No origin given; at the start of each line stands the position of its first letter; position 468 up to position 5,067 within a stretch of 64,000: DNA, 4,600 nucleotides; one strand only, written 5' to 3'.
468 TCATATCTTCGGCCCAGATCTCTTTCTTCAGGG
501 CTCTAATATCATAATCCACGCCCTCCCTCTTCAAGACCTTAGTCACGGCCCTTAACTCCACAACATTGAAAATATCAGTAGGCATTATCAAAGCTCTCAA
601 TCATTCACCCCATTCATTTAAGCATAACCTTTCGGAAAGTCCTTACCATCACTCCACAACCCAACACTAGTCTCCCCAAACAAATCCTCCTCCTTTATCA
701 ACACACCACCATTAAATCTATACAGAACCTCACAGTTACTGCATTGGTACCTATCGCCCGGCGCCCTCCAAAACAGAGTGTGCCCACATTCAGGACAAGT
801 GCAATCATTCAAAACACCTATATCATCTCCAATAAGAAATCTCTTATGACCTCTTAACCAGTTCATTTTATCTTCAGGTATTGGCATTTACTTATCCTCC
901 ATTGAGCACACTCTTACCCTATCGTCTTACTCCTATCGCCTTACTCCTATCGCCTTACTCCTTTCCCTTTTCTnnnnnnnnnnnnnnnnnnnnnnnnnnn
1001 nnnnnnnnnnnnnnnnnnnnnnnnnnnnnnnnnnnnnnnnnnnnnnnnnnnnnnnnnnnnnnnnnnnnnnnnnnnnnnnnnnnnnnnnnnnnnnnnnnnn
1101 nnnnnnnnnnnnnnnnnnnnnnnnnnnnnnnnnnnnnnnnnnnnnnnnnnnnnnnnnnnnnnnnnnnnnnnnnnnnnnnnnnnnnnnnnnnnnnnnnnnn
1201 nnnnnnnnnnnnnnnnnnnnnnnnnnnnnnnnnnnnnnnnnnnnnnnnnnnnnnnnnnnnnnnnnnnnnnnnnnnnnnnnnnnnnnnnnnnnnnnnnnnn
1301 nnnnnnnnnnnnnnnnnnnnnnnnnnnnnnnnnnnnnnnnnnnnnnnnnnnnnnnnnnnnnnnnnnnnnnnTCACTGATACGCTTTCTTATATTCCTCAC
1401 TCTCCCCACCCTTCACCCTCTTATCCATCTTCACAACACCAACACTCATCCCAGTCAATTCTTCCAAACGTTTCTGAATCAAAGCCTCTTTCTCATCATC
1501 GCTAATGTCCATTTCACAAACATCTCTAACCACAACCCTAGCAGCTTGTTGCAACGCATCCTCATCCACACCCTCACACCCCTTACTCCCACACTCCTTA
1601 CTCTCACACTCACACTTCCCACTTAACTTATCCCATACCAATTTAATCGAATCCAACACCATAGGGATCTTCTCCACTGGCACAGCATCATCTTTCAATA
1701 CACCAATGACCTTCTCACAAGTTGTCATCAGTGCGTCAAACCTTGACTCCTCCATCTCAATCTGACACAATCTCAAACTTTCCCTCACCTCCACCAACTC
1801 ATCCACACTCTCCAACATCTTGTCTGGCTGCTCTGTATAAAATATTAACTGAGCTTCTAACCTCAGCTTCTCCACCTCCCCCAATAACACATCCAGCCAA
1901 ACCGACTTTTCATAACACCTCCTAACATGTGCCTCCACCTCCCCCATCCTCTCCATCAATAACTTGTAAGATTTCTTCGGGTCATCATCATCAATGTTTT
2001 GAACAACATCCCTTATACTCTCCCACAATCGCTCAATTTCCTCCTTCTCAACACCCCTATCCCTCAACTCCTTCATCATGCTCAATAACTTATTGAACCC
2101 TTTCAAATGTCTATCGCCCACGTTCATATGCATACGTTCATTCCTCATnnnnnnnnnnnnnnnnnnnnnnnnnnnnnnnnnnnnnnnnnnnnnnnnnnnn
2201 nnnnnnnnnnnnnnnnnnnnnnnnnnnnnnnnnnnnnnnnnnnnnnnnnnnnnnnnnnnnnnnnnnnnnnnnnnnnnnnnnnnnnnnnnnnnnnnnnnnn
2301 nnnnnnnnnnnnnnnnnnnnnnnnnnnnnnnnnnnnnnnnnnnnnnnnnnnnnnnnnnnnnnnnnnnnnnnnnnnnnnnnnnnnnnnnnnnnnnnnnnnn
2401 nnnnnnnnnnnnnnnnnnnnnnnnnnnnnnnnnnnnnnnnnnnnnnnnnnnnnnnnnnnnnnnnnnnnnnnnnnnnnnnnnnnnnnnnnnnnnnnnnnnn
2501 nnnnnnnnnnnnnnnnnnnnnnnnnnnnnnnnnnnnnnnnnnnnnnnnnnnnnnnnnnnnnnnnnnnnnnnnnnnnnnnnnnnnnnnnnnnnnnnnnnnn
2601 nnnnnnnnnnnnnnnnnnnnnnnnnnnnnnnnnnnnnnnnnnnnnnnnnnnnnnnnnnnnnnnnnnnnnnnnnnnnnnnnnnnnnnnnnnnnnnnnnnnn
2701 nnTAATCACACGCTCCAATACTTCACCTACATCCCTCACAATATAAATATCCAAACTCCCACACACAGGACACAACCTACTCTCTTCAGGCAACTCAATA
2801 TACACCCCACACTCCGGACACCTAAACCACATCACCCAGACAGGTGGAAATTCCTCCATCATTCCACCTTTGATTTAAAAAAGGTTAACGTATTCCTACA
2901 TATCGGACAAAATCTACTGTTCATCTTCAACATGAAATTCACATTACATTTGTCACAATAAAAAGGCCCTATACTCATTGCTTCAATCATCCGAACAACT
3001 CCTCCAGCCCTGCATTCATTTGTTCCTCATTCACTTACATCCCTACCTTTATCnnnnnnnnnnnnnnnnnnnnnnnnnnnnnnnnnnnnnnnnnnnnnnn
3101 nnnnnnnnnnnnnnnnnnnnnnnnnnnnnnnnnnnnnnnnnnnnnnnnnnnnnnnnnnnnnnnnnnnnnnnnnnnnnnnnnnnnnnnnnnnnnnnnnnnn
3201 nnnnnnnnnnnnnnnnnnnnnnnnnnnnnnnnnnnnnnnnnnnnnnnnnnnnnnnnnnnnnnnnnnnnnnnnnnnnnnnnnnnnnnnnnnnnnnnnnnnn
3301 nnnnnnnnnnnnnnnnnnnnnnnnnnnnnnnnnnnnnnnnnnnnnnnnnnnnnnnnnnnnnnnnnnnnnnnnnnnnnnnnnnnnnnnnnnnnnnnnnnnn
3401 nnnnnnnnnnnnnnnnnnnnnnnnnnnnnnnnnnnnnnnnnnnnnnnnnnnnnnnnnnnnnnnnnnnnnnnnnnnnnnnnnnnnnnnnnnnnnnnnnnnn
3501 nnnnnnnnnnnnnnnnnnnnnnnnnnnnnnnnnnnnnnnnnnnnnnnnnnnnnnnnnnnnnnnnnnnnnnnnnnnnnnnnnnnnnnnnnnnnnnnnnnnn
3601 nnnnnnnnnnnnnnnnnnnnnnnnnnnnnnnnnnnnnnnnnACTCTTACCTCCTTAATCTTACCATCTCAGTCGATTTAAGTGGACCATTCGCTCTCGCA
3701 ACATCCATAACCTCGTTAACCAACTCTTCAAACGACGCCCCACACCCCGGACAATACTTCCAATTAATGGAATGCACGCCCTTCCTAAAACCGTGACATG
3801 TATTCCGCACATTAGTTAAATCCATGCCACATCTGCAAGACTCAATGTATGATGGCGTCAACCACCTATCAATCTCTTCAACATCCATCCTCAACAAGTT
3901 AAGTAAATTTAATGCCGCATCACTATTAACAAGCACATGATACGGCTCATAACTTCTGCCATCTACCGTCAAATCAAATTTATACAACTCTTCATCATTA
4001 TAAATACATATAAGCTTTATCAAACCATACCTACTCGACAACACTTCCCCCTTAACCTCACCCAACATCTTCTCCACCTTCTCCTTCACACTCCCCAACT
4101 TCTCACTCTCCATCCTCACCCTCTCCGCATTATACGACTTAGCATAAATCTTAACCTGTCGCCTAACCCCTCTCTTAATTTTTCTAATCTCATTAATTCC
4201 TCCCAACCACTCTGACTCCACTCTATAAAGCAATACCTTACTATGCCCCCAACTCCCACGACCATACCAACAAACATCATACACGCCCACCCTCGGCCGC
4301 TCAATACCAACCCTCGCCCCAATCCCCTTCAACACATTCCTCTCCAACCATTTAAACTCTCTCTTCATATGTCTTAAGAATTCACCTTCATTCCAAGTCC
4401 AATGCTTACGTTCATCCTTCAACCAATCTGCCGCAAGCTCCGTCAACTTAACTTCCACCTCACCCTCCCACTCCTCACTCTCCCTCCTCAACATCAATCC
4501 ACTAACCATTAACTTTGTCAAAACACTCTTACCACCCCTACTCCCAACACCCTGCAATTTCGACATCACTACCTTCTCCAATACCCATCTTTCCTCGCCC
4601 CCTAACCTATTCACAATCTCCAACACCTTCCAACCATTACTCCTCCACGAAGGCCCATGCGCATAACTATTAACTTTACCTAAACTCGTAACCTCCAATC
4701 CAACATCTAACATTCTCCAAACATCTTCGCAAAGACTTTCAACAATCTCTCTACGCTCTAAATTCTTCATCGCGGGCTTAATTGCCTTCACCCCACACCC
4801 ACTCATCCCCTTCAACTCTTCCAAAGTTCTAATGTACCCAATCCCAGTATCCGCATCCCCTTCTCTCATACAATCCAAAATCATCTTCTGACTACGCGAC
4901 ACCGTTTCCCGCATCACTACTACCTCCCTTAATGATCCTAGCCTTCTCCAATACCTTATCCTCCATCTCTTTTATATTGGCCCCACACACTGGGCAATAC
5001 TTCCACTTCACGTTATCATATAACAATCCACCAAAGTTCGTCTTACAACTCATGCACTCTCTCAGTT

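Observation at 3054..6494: Candidate virus-encoded ubiquitin-like modifier (71 aa, C-terminal Gly-Gly) with a compact E1-like activating enzyme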

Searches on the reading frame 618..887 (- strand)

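Call 3: search_protein_families(library=pfam, proteins=[window:618-887:-], max_evalue=1)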
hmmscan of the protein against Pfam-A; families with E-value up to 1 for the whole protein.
window:618-887:- (89 aa): 9 families
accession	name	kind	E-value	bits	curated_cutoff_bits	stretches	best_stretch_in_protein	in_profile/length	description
PF14803.11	Zn_ribbon_Nudix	-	0.0041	17.5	25.6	1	31-53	3-29/34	Nudix N-terminal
PF01599.25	Ribosomal_S27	-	0.0098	16.2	22.3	1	30-53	19-42/44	Ribosomal protein S27a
PF12760.12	Zn_ribbon_IS1595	-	0.013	15.9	25.4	1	30-53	20-44/46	Transposase zinc-ribbon domain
PF07191.17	Zn_ribbon_6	-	0.035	14.5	25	1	30-55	2-25/67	Double zinc ribbon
PF08271.17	Zn_Ribbon_TF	-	0.055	13.5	29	1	30-54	2-27/43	TFIIB zinc-binding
PF14353.12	CpXC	-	0.14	12.6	25.4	0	25-38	34-47/121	CpXC protein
PF07754.17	HVO_2753_ZBP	-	0.16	12.2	33.2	1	30-52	18-45/46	Small zinc finger protein HVO_2753-like, Zn-binding pocket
PF07282.18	Cas12f1-like_TNB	-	0.42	11.2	26.3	1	30-53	30-47/60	Cas12f1-like, TNB domain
PF25208.1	DUF7838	-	0.59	10.6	28.5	0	28-42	6-21/55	Domain of unknown function (DUF7838)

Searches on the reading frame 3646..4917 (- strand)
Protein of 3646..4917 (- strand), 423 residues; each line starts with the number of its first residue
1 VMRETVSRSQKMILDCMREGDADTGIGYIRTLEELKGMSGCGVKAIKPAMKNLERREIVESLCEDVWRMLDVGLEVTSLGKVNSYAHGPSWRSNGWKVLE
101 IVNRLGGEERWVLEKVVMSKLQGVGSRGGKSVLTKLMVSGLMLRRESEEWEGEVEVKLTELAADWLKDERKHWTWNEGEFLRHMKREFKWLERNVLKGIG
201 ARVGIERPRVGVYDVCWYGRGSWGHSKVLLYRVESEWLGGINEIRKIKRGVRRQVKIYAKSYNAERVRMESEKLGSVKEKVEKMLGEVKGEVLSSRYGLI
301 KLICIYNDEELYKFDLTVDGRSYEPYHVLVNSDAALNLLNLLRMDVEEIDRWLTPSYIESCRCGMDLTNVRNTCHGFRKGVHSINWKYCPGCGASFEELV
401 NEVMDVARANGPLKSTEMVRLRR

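Call 3: search_protein_families(library=pfam, proteins=[window:3646-4917:-], max_evalue=1)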
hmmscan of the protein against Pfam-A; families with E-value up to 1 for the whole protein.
window:3646-4917:- (423 aa): 2 families
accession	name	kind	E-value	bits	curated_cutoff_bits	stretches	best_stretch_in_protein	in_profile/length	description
PF24434.1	DUF7557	-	0.088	12.7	25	0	394-412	22-40/45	Family of unknown function (DUF7557)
PF18555.7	MobL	-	0.64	9.4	28.5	1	233-289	252-308/383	MobL relaxases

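Call 10: search_protein_families(library=ncbifam, proteins=[window:3646-4917:-], max_evalue=1)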
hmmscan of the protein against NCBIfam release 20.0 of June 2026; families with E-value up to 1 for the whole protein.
window:3646-4917:- (423 aa): 1 family
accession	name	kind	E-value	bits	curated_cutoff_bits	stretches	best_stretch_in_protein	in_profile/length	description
NF033456.1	RiPP_CCRG-2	domain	0.035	14.1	24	1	31-42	7-18/18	CCRG-2 family RiPP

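Call 11: search_protein_families(library=padloc, proteins=[window:3646-4917:-], max_evalue=1)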
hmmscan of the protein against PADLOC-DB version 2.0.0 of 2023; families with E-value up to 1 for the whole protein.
window:3646-4917:- (423 aa): 0 families

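Call 12: search_protein_families(library=phrogs, proteins=[window:3646-4917:-], max_evalue=1)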
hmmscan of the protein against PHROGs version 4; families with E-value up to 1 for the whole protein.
window:3646-4917:- (423 aa): 0 families
